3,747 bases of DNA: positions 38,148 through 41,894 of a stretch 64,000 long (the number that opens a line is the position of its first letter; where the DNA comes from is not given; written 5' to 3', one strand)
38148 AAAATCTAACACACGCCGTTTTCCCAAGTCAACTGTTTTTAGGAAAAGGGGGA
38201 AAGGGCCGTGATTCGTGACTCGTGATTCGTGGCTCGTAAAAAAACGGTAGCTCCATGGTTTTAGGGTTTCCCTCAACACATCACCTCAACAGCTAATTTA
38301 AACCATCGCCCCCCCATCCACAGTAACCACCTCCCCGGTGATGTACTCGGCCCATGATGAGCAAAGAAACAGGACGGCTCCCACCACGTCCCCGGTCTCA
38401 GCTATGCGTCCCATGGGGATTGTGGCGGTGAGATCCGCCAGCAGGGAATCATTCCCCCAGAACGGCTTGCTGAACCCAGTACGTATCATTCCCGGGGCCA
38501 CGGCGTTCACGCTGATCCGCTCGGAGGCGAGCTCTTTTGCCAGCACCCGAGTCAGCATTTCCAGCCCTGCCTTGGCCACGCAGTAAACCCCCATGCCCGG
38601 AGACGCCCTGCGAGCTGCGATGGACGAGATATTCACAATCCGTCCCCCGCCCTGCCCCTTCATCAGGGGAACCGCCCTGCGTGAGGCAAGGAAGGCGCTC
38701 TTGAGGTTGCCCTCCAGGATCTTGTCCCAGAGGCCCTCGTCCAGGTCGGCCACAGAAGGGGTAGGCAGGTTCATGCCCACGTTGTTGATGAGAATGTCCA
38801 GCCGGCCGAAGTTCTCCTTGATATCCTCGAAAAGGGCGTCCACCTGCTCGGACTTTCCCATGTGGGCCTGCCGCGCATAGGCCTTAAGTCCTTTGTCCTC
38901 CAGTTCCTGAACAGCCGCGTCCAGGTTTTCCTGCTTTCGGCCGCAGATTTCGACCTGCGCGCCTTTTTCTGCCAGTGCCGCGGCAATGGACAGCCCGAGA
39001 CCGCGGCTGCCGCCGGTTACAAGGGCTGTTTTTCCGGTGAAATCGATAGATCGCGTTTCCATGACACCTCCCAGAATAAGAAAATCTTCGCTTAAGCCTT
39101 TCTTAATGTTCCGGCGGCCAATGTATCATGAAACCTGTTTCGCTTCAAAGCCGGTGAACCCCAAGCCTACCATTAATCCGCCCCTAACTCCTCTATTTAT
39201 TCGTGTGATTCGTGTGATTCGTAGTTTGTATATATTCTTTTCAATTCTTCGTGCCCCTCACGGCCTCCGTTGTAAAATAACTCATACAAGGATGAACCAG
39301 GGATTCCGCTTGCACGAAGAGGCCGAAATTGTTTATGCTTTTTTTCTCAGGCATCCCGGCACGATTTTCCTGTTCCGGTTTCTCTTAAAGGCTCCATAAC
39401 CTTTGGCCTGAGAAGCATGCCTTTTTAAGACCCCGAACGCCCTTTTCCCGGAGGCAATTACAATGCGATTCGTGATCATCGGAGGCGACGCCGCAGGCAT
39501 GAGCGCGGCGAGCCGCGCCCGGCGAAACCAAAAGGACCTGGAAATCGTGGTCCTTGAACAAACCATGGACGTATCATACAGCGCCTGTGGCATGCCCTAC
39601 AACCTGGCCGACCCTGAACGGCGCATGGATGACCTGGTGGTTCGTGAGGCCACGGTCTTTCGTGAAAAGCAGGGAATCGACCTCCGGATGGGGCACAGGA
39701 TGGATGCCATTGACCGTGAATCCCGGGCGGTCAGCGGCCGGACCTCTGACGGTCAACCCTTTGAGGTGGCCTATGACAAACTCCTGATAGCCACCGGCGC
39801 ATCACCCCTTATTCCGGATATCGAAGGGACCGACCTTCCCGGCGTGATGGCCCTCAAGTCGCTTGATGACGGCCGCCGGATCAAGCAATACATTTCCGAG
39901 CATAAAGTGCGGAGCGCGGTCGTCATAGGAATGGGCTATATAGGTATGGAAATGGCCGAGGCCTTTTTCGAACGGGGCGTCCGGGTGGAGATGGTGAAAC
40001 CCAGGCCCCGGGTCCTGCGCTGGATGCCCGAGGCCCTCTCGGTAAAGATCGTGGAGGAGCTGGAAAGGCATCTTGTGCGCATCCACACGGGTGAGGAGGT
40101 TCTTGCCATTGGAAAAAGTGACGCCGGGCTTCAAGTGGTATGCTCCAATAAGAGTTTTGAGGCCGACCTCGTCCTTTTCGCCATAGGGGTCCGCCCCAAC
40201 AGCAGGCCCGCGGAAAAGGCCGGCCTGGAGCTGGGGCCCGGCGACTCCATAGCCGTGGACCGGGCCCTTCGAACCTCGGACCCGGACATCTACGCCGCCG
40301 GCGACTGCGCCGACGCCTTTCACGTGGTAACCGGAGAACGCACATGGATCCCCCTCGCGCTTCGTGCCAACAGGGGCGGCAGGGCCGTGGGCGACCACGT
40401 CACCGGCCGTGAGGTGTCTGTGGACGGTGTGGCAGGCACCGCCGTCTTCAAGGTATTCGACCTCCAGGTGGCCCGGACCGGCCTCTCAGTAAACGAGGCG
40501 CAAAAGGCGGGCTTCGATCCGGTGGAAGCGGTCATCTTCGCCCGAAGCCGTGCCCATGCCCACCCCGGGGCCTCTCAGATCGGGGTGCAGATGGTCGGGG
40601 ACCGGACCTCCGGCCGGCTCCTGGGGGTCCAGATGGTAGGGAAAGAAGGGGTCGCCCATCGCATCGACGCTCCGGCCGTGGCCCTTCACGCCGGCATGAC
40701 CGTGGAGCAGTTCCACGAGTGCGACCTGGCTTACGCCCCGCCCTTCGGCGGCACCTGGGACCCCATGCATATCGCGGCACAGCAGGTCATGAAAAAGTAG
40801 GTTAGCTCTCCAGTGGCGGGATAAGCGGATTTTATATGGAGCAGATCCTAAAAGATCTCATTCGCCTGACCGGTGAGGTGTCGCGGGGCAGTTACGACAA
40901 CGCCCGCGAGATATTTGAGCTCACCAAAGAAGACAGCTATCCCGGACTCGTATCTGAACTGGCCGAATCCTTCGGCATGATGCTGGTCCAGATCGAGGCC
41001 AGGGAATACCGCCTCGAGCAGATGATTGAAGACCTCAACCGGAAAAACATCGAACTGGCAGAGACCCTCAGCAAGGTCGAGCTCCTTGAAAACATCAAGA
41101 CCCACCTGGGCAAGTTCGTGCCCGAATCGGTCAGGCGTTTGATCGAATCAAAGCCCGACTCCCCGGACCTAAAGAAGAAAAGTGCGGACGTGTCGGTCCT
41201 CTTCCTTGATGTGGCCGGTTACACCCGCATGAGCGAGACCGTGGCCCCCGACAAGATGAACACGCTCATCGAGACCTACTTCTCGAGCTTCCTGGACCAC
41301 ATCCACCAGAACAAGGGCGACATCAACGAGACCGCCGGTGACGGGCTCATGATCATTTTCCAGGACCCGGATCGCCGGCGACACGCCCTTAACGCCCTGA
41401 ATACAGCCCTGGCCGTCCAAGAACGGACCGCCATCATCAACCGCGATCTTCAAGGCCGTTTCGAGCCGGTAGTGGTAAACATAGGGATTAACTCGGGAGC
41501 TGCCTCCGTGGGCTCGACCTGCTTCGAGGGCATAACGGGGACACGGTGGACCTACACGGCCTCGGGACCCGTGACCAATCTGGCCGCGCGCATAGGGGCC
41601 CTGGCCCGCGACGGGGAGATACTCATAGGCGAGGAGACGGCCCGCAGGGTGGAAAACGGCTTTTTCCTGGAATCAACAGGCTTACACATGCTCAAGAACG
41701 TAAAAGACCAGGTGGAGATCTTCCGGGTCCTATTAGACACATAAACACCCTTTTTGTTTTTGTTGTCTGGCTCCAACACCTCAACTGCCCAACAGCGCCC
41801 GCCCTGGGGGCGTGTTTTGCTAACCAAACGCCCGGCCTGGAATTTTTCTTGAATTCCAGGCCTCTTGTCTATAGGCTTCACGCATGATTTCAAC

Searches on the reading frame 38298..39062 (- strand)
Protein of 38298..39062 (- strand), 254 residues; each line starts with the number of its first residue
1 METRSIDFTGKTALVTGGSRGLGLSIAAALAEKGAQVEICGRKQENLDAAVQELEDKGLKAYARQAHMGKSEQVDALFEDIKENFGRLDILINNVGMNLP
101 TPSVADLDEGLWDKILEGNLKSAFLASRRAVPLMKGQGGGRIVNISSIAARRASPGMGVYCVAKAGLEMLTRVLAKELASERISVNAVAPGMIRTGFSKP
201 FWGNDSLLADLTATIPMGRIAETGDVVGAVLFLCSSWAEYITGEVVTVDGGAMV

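Call 46: search_protein_families(library=pfam, proteins=[window:38298-39062:-], max_evalue=1e-8)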
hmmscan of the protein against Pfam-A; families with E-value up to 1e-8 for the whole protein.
window:38298-39062:- (254 aa): 4 families
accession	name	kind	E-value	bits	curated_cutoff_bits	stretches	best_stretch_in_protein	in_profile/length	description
PF13561.12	adh_short_C2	-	1.1e-65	222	27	1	20-252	6-235/236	Enoyl-(Acyl carrier protein) reductase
PF00106.31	adh_short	-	1.3e-57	194.8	26.6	1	11-200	1-189/195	short chain dehydrogenase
PF23441.1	SDR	-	2.5e-11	43.9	27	1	11-253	8-256/258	SDR-like rossmann domain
PF08659.16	KR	-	4.2e-11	43.5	22.6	1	12-175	2-164/180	KR domain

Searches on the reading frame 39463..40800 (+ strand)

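Call 25: search_protein_families(library=ncbifam, proteins=[window:39463-40800:+], max_evalue=1e-10)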
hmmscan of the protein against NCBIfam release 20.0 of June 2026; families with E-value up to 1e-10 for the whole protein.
window:39463-40800:+ (445 aa): 40 families (the best 25 are shown)
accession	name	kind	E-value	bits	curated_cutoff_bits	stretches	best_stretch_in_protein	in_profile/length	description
TIGR03385.1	CoA_CoA_reduc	equivalog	7.7e-119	397.3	578.8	1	2-439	1-439/439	CoA-disulfide reductase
NF007123.0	PRK09564.1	equivalog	5.8e-114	381.2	458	1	1-439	1-440/444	CoA-disulfide reductase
NF046103.1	NOXase_Strep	equivalog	1.8e-78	264.5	600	1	3-440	2-439/442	H2O-forming NADH oxidase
NF010037.0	PRK13512.1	equivalog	9.8e-70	235.6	394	1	2-430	3-425/438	CoA-disulfide reductase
NF045765.1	PhenlGlyoxDHPadH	equivalog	2.8e-46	158.2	475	1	2-346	4-338/416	NADH-dependent phenylglyoxylate dehydrogenase subunit epsilon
TIGR02374.1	nitri_red_nirB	equivalog_domain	2.3e-43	148.7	578.35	1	4-345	2-334/794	nitrite reductase large subunit NirB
NF003437.0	PRK04965.1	equivalog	1.8e-41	142.4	392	1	3-284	5-276/378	NADH:flavorubredoxin reductase NorW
TIGR02053.1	MerA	equivalog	6e-40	137.6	454.45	1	101-421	126-436/465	mercury(II) reductase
NF042949.2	3PPDioc_HcaD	equivalog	2.3e-36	125.4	450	1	3-285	4-278/386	3-phenylpropionate/cinnamic acid dioxygenase ferredoxin--NAD(+) reductase subunit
NF041682.1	ant_diox_AndAa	equivalog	4.8e-36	124.3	650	1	2-293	5-289/406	anthranilate 1,2-dioxygenase system ferredoxin--NAD(+) reductase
TIGR01350.1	lipoamide_DH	equivalog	1.4e-35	122.9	408.8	1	98-418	127-434/461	dihydrolipoyl dehydrogenase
NF011565.0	PRK14989.1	subfamily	2.4e-32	111.9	883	1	24-341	29-335/847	nitrite reductase large subunit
NF004943.0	PRK06292.2-1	equivalog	7e-32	110.8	432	1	88-419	116-436/456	dihydrolipoyl dehydrogenase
TIGR01424.1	gluta_reduc_2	equivalog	1.3e-31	109.6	606.05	1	96-419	125-430/446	glutathione-disulfide reductase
NF010311.1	PRK13748.1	subfamily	9.2e-31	107.3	600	1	85-419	213-529/560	mercury(II) reductase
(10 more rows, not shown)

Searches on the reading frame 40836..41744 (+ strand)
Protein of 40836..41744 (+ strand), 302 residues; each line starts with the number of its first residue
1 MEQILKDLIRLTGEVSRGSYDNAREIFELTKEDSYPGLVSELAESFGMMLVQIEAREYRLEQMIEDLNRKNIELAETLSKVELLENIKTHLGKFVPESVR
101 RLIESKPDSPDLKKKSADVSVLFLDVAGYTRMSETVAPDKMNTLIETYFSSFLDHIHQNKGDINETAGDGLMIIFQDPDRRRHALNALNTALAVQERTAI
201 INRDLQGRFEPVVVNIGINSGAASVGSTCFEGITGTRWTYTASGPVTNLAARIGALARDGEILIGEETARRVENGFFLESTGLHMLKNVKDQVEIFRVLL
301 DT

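Call 46: search_protein_families(library=pfam, proteins=[window:40836-41744:+], max_evalue=1e-8)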
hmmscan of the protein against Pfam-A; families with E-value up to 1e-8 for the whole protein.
window:40836-41744:+ (302 aa): 1 family
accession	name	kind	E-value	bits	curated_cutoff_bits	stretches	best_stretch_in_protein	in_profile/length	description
PF00211.25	Guanylate_cyc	-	6.9e-20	71.8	21.9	1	114-296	4-179/183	Adenylate and Guanylate cyclase catalytic domain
